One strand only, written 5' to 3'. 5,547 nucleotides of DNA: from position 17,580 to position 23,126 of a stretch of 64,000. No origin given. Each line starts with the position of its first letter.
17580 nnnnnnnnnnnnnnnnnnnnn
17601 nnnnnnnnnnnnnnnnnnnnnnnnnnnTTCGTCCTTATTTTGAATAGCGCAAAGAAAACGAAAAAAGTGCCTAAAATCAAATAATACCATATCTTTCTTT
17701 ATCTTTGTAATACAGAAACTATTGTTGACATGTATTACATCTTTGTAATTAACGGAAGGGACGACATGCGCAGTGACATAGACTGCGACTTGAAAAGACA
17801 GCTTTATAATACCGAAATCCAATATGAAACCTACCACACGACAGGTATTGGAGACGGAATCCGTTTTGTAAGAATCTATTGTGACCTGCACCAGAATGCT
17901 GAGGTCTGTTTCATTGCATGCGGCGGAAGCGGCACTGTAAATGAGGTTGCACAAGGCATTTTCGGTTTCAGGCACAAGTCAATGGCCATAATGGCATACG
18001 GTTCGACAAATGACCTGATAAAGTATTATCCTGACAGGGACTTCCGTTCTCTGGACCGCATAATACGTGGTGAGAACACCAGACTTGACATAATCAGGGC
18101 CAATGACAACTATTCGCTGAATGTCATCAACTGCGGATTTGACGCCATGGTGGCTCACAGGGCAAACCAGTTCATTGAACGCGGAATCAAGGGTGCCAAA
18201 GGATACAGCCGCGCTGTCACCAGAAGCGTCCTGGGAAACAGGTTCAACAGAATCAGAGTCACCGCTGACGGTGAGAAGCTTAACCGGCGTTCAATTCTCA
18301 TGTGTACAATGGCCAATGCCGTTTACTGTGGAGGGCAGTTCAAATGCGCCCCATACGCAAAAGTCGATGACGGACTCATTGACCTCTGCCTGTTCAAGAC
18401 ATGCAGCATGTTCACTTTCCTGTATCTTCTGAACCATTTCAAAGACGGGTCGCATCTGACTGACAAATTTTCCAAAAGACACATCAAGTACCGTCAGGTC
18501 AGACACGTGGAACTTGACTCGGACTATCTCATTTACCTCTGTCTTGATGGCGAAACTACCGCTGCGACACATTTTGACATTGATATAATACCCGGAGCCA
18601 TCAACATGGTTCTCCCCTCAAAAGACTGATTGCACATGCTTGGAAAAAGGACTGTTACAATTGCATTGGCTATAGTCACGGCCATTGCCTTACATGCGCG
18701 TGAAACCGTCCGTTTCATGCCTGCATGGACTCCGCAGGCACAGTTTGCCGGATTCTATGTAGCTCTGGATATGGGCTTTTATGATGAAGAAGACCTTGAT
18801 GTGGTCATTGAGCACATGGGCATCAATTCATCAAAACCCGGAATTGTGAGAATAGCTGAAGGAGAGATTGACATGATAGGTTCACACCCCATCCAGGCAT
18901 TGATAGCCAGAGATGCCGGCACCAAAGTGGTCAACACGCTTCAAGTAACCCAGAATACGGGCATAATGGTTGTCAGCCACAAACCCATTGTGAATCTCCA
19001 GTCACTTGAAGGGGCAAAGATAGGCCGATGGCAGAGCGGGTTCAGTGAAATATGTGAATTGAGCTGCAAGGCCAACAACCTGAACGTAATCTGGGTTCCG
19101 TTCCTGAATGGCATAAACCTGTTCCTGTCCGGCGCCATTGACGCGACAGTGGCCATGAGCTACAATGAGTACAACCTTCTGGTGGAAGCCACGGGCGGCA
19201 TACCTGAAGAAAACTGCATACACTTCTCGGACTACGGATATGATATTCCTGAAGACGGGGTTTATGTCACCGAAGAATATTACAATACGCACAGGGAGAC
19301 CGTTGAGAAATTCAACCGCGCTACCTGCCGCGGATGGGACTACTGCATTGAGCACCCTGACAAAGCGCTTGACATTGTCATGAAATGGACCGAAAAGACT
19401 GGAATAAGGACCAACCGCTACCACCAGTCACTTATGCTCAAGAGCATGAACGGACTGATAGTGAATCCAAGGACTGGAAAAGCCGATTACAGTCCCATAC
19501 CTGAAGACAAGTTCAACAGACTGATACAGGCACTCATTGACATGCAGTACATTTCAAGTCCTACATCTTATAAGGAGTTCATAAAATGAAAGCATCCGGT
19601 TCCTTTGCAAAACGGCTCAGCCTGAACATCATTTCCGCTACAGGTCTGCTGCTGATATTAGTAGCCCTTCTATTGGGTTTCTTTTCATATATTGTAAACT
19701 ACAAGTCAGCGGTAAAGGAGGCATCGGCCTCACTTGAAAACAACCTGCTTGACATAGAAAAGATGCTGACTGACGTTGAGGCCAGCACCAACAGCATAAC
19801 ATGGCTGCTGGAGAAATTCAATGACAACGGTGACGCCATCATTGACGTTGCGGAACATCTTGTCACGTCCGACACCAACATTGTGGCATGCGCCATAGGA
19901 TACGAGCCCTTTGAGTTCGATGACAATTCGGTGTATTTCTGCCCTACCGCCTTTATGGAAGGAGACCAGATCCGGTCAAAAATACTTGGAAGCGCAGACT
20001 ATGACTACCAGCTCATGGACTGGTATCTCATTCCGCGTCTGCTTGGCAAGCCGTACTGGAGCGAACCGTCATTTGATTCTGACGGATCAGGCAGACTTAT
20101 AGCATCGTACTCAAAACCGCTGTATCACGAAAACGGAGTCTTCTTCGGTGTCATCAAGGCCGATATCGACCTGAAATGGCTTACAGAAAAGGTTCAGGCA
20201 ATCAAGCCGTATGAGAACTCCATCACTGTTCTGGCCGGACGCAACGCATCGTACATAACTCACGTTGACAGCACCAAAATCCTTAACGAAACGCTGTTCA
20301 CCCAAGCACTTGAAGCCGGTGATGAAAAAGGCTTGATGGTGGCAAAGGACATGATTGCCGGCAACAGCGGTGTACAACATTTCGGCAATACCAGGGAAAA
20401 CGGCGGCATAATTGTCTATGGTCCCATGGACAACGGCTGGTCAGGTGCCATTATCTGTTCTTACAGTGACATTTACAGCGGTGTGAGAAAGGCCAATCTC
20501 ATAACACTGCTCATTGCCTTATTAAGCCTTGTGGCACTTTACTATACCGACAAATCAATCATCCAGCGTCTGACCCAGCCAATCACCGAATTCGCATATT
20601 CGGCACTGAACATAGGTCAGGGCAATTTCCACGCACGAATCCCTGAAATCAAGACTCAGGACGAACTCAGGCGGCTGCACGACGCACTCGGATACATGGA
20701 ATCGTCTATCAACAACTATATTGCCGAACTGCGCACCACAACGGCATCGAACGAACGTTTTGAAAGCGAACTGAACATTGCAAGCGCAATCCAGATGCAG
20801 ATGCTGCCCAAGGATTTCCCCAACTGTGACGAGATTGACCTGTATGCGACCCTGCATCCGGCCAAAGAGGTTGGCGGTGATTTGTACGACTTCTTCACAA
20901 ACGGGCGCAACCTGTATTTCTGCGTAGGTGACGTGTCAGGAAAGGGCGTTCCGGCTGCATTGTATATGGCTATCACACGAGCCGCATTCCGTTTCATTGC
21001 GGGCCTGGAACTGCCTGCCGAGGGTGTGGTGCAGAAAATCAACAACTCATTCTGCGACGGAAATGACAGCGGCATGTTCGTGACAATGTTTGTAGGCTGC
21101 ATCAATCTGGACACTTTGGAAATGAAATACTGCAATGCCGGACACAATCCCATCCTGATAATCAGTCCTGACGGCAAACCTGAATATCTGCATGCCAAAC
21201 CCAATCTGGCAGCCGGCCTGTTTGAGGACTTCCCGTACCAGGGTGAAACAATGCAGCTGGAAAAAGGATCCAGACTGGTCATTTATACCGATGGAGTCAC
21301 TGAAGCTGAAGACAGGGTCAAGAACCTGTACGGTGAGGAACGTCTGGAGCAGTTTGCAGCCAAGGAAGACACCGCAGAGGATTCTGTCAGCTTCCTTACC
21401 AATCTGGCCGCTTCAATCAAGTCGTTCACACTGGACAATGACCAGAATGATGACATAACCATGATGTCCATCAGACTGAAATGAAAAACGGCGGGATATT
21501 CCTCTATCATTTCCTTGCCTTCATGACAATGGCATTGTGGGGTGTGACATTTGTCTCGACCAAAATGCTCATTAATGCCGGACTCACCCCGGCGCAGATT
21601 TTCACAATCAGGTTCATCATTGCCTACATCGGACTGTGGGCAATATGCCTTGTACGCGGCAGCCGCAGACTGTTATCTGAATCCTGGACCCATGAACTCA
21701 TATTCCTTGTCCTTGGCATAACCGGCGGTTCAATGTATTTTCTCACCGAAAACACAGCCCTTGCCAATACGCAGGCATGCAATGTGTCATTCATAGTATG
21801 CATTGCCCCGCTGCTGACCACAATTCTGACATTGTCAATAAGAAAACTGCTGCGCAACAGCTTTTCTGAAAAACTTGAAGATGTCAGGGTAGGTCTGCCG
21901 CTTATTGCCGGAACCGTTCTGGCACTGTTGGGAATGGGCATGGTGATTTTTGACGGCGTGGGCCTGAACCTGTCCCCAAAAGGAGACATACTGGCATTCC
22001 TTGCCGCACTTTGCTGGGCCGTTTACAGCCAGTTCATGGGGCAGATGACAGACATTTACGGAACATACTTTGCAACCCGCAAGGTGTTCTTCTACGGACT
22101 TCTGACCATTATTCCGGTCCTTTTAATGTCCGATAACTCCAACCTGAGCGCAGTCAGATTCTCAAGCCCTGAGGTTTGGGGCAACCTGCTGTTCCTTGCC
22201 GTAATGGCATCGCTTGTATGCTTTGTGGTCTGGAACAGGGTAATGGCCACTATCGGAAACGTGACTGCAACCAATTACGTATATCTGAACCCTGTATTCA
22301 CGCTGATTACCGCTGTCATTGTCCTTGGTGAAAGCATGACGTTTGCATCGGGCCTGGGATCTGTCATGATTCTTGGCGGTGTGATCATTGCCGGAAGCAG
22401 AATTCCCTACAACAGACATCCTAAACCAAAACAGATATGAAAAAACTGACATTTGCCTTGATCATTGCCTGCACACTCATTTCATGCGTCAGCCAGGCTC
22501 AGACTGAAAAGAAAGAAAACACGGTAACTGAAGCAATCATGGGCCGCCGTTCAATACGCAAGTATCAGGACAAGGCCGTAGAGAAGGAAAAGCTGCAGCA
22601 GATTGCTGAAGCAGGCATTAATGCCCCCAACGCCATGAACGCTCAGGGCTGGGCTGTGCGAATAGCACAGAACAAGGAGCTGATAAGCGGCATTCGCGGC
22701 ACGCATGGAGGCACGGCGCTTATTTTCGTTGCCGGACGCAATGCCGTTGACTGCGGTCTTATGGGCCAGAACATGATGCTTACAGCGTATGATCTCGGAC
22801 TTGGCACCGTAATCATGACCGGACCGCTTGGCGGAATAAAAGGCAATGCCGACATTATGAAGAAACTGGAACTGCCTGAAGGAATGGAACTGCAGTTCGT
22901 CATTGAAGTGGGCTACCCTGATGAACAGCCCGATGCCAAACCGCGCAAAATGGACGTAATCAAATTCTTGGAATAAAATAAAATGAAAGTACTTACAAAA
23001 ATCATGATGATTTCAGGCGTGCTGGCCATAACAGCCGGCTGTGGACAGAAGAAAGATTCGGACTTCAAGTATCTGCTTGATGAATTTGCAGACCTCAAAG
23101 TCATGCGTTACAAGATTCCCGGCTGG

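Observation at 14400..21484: Sigma-less partner-switching module physically wired to an alarmone synthetase/hydrolase operon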

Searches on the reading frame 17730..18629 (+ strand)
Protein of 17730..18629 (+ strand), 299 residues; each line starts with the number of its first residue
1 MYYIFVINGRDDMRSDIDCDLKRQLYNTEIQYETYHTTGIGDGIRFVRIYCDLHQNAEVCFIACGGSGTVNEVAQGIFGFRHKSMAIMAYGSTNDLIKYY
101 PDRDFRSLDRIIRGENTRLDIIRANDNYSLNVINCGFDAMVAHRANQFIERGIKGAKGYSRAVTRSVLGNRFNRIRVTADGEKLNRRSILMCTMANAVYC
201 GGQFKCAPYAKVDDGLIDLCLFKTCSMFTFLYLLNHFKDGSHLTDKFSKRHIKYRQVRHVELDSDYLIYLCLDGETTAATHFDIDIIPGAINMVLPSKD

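Call 3: search_protein_families(library=pfam, proteins=[window:17730-18629:+], max_evalue=0.01)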
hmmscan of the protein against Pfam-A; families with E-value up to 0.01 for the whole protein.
window:17730-18629:+ (299 aa): 2 families
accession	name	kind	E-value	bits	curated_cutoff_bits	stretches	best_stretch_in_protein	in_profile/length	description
PF19279.4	YegS_C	-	1.8e-24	86.7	27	1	132-294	2-157/158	YegS C-terminal NAD kinase beta sandwich-like domain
PF00781.29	DAGK_cat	-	7.3e-11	42.2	23.6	1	5-123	4-124/125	Diacylglycerol kinase catalytic domain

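Call 4: search_protein_families(library=ncbifam, proteins=[window:17730-18629:+], max_evalue=0.01)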
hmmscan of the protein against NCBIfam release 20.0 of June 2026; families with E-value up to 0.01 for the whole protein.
window:17730-18629:+ (299 aa): 11 families
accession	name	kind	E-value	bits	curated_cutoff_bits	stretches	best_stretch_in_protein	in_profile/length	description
NF009602.0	PRK13054.1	equivalog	9.8e-30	103.7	284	1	27-297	29-294/301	lipid kinase YegS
TIGR00147.1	TIGR00147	subfamily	2.3e-26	92.4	118.65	1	51-296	51-295/296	YegS/Rv2252/BmrU family lipid kinase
NF009604.0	PRK13057.1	equivalog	8.9e-23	80.7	274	1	56-298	60-297/302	lipid kinase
NF009874.0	PRK13337.1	equivalog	2.4e-22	79.2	385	1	25-297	29-295/305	diacylglycerol kinase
NF009603.0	PRK13055.1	subfamily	6e-22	78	342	1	61-294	63-298/335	diacylglycerol kinase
TIGR03702.1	lip_kinase_YegS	equivalog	3e-21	75.8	387.45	1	6-297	5-290/295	lipid kinase YegS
NF009605.0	PRK13059.1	equivalog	1.3e-20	73.5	313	1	61-294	60-290/295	putative lipid kinase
NF009025.0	PRK12361.1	equivalog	3e-17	62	505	1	60-297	299-541/546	hypothetical protein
NF002033.0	PRK00861.1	subfamily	2.2e-13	49.5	293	1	57-298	66-307/328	putative lipid kinase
NF008882.0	PRK11914.1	equivalog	6.7e-13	48.5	302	1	61-297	68-304/306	diacylglycerol kinase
TIGR00725.1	TIGR00725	hypoth_equivalog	0.0015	18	106.9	0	34-97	70-131/159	TIGR00725 family protein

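Call 6: search_protein_families(library=padloc, proteins=[window:17730-18629:+], max_evalue=0.01)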
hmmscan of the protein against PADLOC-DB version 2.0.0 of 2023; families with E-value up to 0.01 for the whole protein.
window:17730-18629:+ (299 aa): 0 families

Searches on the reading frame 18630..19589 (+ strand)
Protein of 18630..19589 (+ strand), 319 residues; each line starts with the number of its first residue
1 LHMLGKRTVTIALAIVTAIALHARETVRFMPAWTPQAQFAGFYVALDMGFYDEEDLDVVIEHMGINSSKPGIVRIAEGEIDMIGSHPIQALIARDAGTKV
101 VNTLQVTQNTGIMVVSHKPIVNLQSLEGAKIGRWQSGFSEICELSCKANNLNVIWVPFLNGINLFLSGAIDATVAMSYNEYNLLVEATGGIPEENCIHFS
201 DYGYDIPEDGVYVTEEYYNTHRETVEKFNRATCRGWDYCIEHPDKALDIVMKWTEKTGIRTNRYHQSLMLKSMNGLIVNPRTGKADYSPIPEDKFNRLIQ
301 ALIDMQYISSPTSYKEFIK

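Call 3: search_protein_families(library=pfam, proteins=[window:18630-19589:+], max_evalue=0.01)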
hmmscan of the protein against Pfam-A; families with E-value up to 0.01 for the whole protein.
window:18630-19589:+ (319 aa): 1 family
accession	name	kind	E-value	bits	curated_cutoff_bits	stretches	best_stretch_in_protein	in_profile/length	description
PF09084.16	NMT1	-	5.4e-31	108.6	20.5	1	37-246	2-216/216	NMT1/THI5 like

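Call 4: search_protein_families(library=ncbifam, proteins=[window:18630-19589:+], max_evalue=0.01)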
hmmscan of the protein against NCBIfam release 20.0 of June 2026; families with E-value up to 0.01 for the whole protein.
window:18630-19589:+ (319 aa): 2 families
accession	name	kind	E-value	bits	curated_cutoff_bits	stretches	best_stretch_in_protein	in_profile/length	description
TIGR01728.1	SsuA_fam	subfamily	6e-08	32.3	163.5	1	43-255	15-232/290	aliphatic sulfonate ABC transporter substrate-binding protein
NF037995.1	TRAP_S1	subfamily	0.0096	15.3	50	0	46-179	56-184/271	TRAP transporter substrate-binding protein DctP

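Call 6: search_protein_families(library=padloc, proteins=[window:18630-19589:+], max_evalue=0.01)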
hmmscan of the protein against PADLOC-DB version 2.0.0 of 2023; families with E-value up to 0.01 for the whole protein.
window:18630-19589:+ (319 aa): 0 families

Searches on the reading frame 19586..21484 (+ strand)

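Call 3: search_protein_families(library=pfam, proteins=[window:19586-21484:+], max_evalue=0.01)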
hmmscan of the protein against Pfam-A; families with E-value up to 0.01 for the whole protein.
window:19586-21484:+ (632 aa): 4 families
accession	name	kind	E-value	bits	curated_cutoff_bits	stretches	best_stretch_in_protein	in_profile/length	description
PF07228.17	SpoIIE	-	7e-48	163.6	25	1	440-631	2-191/192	Stage II sporulation protein E (SpoIIE)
PF22673.2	MCP-like_PDC_1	-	1.5e-17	64.5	27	1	89-201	5-113/113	Methyl-accepting chemotaxis protein-like, first PDC sensor domain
PF02743.24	dCache_1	-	2.6e-07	30.9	45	1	138-220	92-176/240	Cache domain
PF00672.30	HAMP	-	2.7e-06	28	25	1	325-367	2-43/53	HAMP domain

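Call 4: search_protein_families(library=ncbifam, proteins=[window:19586-21484:+], max_evalue=0.01)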
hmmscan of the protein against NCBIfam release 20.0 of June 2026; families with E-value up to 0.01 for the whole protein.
window:19586-21484:+ (632 aa): 7 families
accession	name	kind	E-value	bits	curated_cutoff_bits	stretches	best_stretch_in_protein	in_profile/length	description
NF045505.1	RR_RssB_Pseudo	equivalog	2.3e-18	66.4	700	1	384-611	144-372/394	two-component system response regulator RssB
NF038263.1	prot_phos_SiaA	equivalog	2.1e-16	59.6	700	1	305-631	308-657/658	biofilm regulation protein phosphatase SiaA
NF033092.0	HK_WalK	equivalog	1e-05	24.3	725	1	289-378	161-249/594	cell wall metabolism sensor histidine kinase WalK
NF052458.1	PhdiestGepA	equivalog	1.9e-05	23.1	1200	0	127-233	154-256/840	phosphodiesterase GepA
NF040691.1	MtrAB_MtrB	equivalog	2.3e-05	23.6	450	1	307-395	189-277/507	MtrAB system histidine kinase MtrB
NF053592.1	HK_near_YfiR_like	equivalog_domain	0.00093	18.8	194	1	294-375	140-221/223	sensor histidine kinase, YfiR-like protein-associated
TIGR02865.1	spore_II_E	equivalog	0.0012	17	490.8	1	428-580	565-716/764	stage II sporulation protein E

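Call 6: search_protein_families(library=padloc, proteins=[window:19586-21484:+], max_evalue=0.01)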
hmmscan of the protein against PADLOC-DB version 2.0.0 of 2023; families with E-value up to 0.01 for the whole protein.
window:19586-21484:+ (632 aa): 0 families

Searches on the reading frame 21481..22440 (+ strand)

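Call 3: search_protein_families(library=pfam, proteins=[window:21481-22440:+], max_evalue=0.01)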
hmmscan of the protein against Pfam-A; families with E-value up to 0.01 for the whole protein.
window:21481-22440:+ (319 aa): 1 family
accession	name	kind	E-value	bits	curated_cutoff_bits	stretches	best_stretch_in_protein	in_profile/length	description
PF00892.27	EamA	-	7.3e-33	114.2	28.2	2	167-304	2-133/135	EamA-like transporter family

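Call 4: search_protein_families(library=ncbifam, proteins=[window:21481-22440:+], max_evalue=0.01)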
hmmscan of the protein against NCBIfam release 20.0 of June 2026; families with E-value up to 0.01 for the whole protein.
window:21481-22440:+ (319 aa): 5 families
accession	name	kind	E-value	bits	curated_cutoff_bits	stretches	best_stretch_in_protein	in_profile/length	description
TIGR00950.1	2A78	equivalog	1.4e-18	67.3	230.2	1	20-302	1-264/264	carboxylate/amino acid/amine transporter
NF008432.0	PRK11272.1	equivalog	2.3e-13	50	270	1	13-304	14-285/294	drug/metabolite exporter YedA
NF050091.1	ArAmAcExpYddG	equivalog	1.1e-08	35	300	1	12-305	9-283/285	aromatic amino acid exporter YddG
NF008676.0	PRK11689.1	equivalog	5.3e-06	25.7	194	1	94-304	88-287/297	aromatic amino acid DMT transporter YddG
NF008523.0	PRK11453.1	equivalog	0.00015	21.5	472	1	11-304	7-285/299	O-acetylserine/cysteine exporter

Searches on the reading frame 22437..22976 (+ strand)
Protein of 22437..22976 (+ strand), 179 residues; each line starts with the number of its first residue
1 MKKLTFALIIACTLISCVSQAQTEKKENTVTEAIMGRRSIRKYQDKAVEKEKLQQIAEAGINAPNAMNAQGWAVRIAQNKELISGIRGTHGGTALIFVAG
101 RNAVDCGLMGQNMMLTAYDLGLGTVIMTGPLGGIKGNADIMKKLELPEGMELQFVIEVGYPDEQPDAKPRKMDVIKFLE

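Call 24: search_protein_families(library=pfam, proteins=[window:22437-22976:+], max_evalue=0.0001)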
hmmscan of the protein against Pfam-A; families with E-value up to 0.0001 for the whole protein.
window:22437-22976:+ (179 aa): 2 families
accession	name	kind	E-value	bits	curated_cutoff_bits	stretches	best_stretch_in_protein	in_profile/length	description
PF00881.29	Nitroreductase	-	1.3e-24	87.7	23.5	2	34-83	1-50/167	Nitroreductase family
PF14512.11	TM1586_NiRdase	-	2e-13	50.9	27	1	30-166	2-138/215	Putative TM nitroreductase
